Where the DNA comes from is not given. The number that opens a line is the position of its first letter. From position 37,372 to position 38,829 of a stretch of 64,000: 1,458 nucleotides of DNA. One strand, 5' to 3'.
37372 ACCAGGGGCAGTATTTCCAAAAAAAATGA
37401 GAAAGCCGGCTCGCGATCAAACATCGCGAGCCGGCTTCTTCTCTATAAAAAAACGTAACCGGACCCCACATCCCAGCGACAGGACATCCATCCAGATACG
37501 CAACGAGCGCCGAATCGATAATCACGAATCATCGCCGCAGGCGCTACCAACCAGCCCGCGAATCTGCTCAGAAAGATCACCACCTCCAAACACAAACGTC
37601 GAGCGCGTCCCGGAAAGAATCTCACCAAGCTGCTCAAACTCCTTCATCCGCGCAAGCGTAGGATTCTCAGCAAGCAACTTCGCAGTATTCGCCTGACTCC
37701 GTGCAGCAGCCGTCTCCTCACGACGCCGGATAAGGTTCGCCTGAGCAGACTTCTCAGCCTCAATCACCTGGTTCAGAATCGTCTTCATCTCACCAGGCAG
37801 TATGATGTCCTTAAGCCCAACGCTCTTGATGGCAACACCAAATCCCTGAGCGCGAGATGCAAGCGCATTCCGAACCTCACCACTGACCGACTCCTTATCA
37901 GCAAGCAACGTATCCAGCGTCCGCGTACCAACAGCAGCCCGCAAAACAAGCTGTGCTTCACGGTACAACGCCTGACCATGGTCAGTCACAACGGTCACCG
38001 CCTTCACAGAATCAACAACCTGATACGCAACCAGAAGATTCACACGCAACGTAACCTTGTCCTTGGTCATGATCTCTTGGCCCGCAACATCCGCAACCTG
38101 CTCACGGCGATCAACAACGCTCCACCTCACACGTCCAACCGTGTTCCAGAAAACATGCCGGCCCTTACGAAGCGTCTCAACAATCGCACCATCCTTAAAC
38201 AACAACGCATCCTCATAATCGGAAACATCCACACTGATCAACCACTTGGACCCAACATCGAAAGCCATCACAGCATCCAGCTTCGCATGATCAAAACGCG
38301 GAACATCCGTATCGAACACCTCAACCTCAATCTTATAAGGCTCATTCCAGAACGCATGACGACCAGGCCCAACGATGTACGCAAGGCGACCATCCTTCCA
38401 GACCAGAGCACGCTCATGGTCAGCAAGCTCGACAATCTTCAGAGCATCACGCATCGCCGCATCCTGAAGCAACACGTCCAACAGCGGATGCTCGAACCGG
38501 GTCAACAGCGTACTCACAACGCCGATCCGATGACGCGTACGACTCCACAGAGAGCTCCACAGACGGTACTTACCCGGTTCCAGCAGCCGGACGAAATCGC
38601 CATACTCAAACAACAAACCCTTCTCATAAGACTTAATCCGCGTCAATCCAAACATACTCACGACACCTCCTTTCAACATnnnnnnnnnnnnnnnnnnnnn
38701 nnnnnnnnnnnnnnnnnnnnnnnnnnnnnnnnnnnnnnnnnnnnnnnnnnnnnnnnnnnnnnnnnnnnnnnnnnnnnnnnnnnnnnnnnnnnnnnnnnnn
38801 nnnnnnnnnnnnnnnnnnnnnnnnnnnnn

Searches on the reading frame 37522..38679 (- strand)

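Call 40: search_protein_families(library=pfam, proteins=[window:37522-38679:-], max_evalue=0.00001)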
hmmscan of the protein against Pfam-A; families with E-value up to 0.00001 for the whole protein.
window:37522-38679:- (385 aa): 1 family
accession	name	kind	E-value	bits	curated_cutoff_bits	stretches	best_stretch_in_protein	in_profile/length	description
PF01145.31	Band_7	-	4.1e-30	105.6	23.6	1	156-322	7-175/176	SPFH domain / Band 7 family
